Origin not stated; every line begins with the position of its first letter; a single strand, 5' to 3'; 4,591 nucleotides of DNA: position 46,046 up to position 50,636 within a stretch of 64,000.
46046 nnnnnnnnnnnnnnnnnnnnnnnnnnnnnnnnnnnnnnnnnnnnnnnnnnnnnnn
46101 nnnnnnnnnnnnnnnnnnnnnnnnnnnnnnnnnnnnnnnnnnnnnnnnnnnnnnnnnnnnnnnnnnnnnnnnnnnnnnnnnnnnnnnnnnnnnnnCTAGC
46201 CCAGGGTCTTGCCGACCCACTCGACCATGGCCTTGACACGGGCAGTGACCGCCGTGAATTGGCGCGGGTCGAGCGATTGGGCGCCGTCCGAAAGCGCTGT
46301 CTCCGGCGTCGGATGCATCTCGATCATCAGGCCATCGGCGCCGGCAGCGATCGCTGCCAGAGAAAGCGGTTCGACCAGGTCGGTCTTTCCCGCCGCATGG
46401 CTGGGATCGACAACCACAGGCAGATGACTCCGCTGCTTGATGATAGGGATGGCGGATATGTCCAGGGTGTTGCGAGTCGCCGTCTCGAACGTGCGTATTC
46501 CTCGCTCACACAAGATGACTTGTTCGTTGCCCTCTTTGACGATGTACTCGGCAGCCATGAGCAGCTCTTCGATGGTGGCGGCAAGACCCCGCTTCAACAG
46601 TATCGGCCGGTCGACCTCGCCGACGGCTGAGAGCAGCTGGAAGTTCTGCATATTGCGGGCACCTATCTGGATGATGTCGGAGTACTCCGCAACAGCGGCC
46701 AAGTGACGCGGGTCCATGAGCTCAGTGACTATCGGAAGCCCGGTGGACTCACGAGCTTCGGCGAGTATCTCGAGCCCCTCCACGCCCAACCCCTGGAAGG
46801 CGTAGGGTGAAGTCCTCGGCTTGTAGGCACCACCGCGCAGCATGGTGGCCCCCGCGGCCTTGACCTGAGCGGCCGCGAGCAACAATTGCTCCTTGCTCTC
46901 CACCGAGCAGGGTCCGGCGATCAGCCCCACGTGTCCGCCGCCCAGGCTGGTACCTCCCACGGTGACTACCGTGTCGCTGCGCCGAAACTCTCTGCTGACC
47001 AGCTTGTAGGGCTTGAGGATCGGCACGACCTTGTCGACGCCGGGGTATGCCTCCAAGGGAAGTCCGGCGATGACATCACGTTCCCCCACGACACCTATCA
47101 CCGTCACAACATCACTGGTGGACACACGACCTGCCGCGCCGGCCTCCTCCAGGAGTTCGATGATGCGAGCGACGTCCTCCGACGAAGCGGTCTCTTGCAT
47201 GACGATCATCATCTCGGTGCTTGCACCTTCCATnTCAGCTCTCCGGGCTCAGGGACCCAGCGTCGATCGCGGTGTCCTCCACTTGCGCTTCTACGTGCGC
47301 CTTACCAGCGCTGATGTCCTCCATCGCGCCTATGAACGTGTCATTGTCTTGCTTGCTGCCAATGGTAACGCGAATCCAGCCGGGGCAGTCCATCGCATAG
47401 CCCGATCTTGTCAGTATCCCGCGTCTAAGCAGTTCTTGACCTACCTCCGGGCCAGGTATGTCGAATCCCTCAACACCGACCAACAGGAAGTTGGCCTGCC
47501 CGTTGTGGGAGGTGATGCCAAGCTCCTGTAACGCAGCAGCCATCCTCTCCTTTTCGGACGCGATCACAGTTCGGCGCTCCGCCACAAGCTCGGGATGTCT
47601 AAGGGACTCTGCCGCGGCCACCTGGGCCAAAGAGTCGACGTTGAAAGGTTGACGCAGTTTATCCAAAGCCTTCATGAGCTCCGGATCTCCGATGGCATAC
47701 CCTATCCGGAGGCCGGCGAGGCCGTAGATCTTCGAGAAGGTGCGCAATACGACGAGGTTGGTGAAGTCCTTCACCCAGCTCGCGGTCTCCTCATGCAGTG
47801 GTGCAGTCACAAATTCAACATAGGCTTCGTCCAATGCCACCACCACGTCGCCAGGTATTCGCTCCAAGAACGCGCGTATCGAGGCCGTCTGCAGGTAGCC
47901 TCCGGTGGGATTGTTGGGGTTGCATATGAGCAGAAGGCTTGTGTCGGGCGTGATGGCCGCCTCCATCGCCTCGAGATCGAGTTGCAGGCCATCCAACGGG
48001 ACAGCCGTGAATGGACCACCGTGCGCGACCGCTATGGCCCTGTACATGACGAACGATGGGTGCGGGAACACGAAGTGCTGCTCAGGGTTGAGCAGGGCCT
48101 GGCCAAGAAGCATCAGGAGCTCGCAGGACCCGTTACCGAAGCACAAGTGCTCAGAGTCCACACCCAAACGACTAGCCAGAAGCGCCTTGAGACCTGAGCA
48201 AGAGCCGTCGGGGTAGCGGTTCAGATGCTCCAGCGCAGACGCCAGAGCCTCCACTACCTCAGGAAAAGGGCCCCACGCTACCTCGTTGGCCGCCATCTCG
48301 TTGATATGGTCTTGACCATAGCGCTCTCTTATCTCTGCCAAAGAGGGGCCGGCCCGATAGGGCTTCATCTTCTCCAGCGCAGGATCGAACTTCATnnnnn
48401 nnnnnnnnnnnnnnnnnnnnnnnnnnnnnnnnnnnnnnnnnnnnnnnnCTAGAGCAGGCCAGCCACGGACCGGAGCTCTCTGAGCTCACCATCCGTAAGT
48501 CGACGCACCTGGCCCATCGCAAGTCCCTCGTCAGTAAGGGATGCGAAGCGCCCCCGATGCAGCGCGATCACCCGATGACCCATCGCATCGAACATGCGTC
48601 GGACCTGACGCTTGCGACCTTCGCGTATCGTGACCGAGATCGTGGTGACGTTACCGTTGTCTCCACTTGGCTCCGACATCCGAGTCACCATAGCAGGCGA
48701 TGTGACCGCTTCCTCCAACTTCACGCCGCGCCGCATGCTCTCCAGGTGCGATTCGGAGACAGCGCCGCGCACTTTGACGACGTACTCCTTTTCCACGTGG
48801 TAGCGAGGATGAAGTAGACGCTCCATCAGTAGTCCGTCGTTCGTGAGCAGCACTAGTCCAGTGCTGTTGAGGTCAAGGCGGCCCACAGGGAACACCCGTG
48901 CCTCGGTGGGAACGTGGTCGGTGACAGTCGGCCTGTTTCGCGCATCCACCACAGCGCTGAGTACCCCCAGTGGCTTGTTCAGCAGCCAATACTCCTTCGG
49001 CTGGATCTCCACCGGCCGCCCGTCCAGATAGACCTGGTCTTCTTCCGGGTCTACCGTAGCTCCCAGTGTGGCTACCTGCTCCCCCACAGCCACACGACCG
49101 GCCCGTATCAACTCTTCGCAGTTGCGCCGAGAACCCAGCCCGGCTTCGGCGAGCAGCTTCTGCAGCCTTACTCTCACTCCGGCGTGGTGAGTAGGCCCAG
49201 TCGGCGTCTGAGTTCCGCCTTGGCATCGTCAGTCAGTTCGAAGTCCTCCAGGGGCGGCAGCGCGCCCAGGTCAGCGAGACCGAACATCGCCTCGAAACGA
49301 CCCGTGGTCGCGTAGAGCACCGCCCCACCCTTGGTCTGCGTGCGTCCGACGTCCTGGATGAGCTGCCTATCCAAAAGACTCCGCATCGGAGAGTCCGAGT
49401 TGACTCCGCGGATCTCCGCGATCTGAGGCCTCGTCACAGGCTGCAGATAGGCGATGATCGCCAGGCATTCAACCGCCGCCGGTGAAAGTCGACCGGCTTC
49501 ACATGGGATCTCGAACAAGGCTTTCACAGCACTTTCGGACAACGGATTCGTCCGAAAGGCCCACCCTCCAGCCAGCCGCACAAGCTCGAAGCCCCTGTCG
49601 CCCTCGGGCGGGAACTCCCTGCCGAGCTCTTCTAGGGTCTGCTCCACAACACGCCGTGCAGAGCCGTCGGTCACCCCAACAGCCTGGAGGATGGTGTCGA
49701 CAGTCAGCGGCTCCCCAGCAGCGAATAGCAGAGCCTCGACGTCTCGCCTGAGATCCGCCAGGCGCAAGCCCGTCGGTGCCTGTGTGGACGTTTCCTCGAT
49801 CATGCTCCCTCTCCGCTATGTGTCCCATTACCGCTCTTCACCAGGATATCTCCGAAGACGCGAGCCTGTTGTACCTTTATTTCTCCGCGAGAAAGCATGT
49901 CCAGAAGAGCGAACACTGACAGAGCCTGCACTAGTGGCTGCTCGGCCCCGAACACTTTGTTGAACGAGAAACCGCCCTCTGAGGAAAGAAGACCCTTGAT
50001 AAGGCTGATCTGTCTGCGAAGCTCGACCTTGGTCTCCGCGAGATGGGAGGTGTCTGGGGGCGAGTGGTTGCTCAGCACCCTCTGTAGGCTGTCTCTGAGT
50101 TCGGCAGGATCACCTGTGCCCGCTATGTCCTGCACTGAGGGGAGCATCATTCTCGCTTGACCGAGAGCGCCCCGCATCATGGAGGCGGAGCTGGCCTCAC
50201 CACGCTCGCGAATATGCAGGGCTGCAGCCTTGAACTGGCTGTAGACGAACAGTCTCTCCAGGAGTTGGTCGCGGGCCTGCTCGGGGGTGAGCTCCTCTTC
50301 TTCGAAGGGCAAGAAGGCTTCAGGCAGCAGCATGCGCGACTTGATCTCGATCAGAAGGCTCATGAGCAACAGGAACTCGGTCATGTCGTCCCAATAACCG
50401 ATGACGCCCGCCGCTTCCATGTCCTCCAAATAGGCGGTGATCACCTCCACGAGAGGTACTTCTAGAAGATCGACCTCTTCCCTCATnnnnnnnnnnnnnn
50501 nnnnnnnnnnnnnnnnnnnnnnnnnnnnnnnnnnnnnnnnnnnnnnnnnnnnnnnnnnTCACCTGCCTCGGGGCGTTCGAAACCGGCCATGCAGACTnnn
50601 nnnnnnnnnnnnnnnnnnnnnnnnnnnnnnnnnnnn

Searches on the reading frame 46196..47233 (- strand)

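Call 14: search_protein_families(library=pfam, proteins=[window:46196-47233:-], max_evalue=0.001)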
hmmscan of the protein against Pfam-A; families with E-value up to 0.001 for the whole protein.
window:46196-47233:- (345 aa): 3 families
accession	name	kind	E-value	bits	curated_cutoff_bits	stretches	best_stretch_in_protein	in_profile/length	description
PF00793.26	DAHP_synth_1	-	8.2e-85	284.4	25.5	1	96-333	11-261/270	DAHP synthetase I family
PF18152.6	DAHP_snth_FXD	-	2.4e-15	56.6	27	1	8-74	1-67/67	DAHP synthase ferredoxin-like domain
PF03102.20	NeuB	-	2.9e-09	37.2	22.1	1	149-342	53-238/241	NeuB family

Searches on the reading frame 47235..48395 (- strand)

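Call 14: search_protein_families(library=pfam, proteins=[window:47235-48395:-], max_evalue=0.001)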
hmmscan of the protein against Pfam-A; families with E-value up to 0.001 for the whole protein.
window:47235-48395:- (386 aa): 1 family
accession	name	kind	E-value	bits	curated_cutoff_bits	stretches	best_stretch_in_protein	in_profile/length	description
PF00155.27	Aminotran_1_2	-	3.7e-58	197.9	19.7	1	34-356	6-359/361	Aminotransferase class I and II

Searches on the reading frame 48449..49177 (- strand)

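Call 14: search_protein_families(library=pfam, proteins=[window:48449-49177:-], max_evalue=0.001)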
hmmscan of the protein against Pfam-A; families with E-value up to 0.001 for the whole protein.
window:48449-49177:- (242 aa): 2 families
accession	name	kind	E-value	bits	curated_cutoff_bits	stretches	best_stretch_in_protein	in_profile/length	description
PF00849.27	PseudoU_synth_2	-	4.5e-21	76.1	26.8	1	63-197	2-151/152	RNA pseudouridylate synthase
PF01479.30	S4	-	5.1e-11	42.6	22.8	1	3-46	1-46/48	S4 domain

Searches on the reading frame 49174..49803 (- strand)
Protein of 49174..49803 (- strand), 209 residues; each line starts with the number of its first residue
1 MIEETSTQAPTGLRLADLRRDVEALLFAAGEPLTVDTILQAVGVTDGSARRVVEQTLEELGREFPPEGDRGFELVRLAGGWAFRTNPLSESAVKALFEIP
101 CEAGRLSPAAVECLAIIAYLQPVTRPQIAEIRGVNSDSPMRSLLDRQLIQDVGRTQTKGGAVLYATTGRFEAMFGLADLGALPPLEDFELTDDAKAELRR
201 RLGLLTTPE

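Call 14: search_protein_families(library=pfam, proteins=[window:49174-49803:-], max_evalue=0.001)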
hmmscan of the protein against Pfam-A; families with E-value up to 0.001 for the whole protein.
window:49174-49803:- (209 aa): 1 family
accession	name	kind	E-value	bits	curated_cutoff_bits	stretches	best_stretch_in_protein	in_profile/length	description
PF04079.22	SMC_ScpB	-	2.4e-43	147.9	27.4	1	22-185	3-160/160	Segregation and condensation complex subunit ScpB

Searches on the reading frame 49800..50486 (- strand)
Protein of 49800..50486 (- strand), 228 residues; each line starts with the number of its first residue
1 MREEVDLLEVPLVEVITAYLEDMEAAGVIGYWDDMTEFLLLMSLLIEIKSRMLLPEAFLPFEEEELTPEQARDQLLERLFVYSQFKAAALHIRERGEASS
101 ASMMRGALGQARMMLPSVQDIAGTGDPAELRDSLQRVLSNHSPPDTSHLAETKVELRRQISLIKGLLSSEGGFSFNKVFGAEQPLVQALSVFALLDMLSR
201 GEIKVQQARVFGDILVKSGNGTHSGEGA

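Call 14: search_protein_families(library=pfam, proteins=[window:49800-50486:-], max_evalue=0.001)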
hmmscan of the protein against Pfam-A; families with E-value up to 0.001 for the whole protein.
window:49800-50486:- (228 aa): 1 family
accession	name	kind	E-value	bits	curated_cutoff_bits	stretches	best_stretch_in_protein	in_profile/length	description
PF02616.19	SMC_ScpA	-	3.6e-16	60.3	24.6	1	2-216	4-229/232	Segregation and condensation protein ScpA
